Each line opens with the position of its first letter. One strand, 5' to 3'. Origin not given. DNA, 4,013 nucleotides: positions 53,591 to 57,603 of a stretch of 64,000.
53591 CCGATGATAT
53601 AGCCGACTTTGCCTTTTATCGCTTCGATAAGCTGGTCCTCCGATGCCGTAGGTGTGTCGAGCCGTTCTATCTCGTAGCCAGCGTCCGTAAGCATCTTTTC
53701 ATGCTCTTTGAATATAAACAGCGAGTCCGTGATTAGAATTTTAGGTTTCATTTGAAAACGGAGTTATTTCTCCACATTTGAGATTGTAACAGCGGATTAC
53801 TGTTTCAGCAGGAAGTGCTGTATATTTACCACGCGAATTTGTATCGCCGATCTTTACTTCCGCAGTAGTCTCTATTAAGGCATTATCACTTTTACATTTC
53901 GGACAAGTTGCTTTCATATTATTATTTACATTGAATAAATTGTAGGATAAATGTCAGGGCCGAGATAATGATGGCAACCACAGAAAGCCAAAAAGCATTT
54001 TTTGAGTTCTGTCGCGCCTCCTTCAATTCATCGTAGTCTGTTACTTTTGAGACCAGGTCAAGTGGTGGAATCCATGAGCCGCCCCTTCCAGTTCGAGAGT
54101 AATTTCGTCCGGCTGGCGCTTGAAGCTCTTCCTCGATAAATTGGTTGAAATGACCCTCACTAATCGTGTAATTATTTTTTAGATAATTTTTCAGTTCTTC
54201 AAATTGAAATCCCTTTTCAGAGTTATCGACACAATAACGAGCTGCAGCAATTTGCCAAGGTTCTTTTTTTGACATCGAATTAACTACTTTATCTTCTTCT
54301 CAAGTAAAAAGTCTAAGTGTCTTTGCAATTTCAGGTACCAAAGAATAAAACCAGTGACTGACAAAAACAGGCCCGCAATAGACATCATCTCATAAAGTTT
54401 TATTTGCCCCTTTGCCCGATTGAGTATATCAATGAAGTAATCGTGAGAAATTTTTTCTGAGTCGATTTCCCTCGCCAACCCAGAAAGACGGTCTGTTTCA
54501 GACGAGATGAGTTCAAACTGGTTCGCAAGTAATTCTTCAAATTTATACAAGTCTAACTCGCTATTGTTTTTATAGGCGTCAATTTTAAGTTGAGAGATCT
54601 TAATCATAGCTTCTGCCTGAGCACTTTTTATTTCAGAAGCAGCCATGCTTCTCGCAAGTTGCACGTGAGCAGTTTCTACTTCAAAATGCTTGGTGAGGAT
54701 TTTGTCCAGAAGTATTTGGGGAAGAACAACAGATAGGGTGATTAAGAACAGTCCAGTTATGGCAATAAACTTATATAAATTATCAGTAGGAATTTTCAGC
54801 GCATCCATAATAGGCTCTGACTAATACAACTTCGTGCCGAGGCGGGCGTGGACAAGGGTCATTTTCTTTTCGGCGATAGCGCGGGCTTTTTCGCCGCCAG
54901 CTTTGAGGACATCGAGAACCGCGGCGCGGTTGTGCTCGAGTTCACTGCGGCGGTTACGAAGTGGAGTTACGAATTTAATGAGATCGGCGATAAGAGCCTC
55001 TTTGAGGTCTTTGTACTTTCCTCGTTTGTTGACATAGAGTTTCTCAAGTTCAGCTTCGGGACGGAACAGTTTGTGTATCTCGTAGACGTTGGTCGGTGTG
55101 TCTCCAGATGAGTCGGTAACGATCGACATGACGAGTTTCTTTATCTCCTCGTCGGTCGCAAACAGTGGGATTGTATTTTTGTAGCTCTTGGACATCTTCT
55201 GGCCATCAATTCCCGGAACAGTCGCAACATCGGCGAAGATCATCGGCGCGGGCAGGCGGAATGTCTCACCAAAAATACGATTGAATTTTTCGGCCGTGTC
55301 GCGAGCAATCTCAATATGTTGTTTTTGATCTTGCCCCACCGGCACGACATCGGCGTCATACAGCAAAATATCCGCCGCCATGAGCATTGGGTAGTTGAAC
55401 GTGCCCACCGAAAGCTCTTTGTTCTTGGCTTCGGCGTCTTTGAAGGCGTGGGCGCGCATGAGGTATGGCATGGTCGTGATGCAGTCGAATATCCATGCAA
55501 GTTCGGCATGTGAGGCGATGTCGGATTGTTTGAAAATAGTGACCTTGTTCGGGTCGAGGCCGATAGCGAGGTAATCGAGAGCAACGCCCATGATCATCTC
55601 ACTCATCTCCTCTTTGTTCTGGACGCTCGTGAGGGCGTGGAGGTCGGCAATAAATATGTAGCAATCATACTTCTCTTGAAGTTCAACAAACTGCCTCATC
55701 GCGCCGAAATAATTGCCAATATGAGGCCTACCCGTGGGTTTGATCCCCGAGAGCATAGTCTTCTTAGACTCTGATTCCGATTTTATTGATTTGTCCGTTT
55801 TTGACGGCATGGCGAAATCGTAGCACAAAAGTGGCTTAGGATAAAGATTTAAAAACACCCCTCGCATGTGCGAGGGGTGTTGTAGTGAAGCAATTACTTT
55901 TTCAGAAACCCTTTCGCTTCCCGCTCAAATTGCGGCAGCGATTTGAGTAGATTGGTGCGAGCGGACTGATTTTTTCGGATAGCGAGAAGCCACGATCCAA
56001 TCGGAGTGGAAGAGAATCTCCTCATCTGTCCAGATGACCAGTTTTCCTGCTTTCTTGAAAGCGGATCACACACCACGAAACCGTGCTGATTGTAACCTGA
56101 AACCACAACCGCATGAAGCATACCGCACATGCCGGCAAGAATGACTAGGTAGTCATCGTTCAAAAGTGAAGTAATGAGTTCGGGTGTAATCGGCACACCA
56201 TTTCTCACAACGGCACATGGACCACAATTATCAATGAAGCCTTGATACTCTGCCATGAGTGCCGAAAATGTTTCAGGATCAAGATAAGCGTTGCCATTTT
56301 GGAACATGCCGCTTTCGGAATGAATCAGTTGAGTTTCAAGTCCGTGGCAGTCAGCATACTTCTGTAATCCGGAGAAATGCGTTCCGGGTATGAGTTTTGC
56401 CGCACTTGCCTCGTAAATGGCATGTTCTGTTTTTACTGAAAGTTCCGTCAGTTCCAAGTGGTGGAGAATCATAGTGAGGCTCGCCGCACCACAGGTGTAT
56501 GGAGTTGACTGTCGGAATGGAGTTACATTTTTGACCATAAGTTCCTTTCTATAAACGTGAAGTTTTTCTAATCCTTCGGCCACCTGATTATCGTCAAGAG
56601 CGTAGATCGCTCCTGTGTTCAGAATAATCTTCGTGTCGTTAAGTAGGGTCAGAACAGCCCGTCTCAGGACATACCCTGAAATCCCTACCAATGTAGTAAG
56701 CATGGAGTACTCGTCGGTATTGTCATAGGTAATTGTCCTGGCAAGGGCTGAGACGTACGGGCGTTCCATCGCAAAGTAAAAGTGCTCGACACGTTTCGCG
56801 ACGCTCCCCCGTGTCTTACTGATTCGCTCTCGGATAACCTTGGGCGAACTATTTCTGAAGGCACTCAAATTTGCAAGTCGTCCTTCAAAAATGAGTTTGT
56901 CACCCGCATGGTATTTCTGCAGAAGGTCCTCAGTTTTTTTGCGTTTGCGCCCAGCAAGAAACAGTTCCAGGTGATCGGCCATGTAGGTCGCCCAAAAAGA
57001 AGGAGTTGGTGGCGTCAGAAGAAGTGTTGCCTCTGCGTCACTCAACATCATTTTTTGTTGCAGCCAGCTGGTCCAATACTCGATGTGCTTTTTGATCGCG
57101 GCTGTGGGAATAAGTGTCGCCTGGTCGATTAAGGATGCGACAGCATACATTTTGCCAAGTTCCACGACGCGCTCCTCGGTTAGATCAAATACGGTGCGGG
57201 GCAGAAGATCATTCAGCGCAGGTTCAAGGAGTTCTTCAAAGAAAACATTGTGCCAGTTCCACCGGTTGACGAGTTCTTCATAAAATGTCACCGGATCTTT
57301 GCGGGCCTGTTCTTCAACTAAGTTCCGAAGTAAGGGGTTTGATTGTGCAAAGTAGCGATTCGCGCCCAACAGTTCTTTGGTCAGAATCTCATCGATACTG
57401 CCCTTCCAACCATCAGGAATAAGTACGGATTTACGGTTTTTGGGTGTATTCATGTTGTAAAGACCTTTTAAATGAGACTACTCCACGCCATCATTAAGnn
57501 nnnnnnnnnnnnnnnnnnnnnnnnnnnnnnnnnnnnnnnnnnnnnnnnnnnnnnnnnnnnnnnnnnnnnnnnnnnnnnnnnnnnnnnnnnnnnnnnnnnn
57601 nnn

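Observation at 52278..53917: SET-domain protein in an operon-like array with a zinc-ribbon mini-protein and a 2-hydroxyacid dehydrogenase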

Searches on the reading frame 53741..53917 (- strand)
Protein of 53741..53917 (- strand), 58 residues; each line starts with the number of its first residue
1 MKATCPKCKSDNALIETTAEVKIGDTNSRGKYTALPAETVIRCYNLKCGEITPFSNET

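Call 3: search_protein_families(library=pfam, proteins=[window:53741-53917:-], max_evalue=0.01)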
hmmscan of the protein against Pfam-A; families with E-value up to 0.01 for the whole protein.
window:53741-53917:- (58 aa): 0 families

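Call 6: search_protein_families(library=ncbifam, proteins=[window:53741-53917:-], max_evalue=0.01)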
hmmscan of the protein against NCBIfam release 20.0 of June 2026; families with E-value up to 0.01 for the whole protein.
window:53741-53917:- (58 aa): 0 families
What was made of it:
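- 53741..53917 (-): 58-aa four-Cys mini-protein (C5xxC8 ... C43xxxxC48); overlaps the next gene by 11 nt. No Pfam or NCBIfam family matches (calls 3, 6).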

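Call 27: find_homologous_proteins(query=window:53741-53917:-, max_evalue=10)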
Query window:53741-53917:- (58 aa): 1 proteins with E <= 10 among 1 candidates.
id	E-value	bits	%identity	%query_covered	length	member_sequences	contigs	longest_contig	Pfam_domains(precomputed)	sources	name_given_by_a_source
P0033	4.3e-32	125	100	100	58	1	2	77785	-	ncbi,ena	-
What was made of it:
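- Tried and rejected: The mini-protein search through the word index found only the protein itself (call 27).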

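Call 37: search_protein_representatives(protein=window:53741-53917:-)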
Query: 58 residues. Proteins with E-value up to 0.001 (for the whole library): 7; up to 1e-10: 1; up to 1e-30: 1. The best 7 are listed.
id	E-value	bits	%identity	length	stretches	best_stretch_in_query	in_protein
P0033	1.4e-32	125.0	100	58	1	1-58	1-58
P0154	7.6e-09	50.8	44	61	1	1-54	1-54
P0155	2.8e-08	49.1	42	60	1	2-53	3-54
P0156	1.0e-07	47.3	-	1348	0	-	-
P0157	6.9e-07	44.7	34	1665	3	10-41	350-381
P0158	5.3e-05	38.8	42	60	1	2-53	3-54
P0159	4.6e-04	35.9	29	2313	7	16-53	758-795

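Call 40: find_encoding_contigs(protein=P0154, flank=4000, max_places=3)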
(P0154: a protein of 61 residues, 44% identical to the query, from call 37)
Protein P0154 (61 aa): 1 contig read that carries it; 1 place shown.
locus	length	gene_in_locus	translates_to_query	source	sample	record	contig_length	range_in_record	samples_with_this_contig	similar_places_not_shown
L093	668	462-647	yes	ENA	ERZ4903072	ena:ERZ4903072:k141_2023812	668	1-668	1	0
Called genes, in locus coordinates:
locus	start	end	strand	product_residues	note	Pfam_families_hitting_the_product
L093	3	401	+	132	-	?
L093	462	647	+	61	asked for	-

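Call 41: find_encoding_contigs(protein=P0155, flank=4000, max_places=3)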
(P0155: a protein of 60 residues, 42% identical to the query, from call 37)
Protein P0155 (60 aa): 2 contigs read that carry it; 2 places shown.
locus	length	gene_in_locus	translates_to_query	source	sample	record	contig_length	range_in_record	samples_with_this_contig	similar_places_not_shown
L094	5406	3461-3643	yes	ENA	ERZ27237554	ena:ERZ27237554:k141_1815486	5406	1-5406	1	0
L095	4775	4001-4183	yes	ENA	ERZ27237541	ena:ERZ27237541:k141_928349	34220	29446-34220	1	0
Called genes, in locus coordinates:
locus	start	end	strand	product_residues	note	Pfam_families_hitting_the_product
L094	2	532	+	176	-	?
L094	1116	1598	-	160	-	-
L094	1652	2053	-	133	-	PF02261:Asp_decarbox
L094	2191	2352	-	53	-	-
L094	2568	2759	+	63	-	-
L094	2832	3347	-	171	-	PF01243:PNPOx_N, PF12900:Pyridox_ox_2 (weak)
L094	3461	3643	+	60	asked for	-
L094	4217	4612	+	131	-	PF03652:RuvX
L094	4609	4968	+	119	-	PF01588:tRNA_bind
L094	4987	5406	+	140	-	?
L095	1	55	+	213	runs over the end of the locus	PF13443:HTH_26 (faint), PF04545:Sigma70_r4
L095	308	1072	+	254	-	PF01649:Ribosomal_S20p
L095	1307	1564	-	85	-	-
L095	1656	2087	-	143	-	-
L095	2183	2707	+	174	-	-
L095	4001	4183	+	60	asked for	-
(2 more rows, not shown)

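Call 58: predict_structure(protein=window:53741-53917:-)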
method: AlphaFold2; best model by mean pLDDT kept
length: 58 residues; sequences in the alignment: 1
mean_pLDDT: 54.4   pTM: 0.27
mean pLDDT of the five models: 54.4, 45.5, 43.5, 41.4, 40.5
residues with pLDDT >= 90: 0; 70-90: 1; 50-70: 46; < 50: 11
segments of 3 or more residues with pLDDT < 50: 1-4, 55-58
pLDDT, mean of each block of 10 residues (from residue 1): 50 58 60 54 56 47
secondary structure, 60 per line:
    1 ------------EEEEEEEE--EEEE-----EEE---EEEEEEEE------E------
elements in order: E13-20 E23-26 E32-34 E38-45
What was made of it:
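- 53741..53917 (-): The single-sequence AF2 model is all-beta but has pLDDT 54 (call 58).
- On Zinc-ribbon small proteins: The AF2 single-sequence model is all-beta but has pLDDT 54 (call 58).
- Tried and rejected: The single-sequence AF2 model of the mini-protein had pLDDT 54 and was not used for fold search (call 58).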

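Call 75: search_protein_families(library=padloc, proteins=[window:53741-53917:-], max_evalue=0.01)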
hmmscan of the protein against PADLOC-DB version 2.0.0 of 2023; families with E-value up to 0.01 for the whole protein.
window:53741-53917:- (58 aa): 0 families

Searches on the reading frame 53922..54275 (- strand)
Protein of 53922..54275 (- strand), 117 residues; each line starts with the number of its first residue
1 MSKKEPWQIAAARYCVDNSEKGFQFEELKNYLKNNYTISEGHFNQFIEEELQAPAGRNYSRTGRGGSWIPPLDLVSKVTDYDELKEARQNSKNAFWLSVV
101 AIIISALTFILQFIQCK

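Call 3: search_protein_families(library=pfam, proteins=[window:53922-54275:-], max_evalue=0.01)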
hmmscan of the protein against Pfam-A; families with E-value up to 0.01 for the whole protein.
window:53922-54275:- (117 aa): 1 family
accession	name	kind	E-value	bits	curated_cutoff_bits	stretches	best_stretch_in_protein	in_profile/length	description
PF04505.17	CD225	-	0.0059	17.1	27.1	1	83-111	39-67/68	Interferon-induced transmembrane protein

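Call 6: search_protein_families(library=ncbifam, proteins=[window:53922-54275:-], max_evalue=0.01)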
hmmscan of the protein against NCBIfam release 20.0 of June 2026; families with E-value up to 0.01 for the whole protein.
window:53922-54275:- (117 aa): 1 family
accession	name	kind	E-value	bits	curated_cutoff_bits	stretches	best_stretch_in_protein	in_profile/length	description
NF033835.0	VraH_fam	subfamily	0.0029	17.5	40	1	80-108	7-35/54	VraH family peptide resistance protein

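Call 75: search_protein_families(library=padloc, proteins=[window:53922-54275:-], max_evalue=0.01)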
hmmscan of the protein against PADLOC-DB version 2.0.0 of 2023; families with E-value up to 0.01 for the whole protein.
window:53922-54275:- (117 aa): 0 families

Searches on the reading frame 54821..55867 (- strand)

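Call 3: search_protein_families(library=pfam, proteins=[window:54821-55867:-], max_evalue=0.01)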
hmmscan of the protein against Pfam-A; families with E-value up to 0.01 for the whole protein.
window:54821-55867:- (348 aa): 1 family
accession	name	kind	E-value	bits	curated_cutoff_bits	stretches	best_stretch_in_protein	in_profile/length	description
PF00579.31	tRNA-synt_1b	-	5.1e-64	216.8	21.1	1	34-290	4-264/292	tRNA synthetases class I (W and Y)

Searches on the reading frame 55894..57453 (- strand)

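Call 3: search_protein_families(library=pfam, proteins=[window:55894-57453:-], max_evalue=0.01)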
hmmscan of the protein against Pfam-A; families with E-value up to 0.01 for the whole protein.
window:55894-57453:- (519 aa): 3 families
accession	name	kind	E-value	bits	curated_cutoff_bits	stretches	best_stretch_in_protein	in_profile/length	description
PF03412.21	Peptidase_C39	-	1.5e-05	25.3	22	1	313-384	5-71/133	Peptidase C39 family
PF11814.14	DUF3335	-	2.4e-05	24.4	25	1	313-465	4-166/206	Peptidase_C39 like family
PF13529.12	Peptidase_C39_2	-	2.7e-05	25.2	24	1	309-464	2-142/143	Peptidase_C39 like family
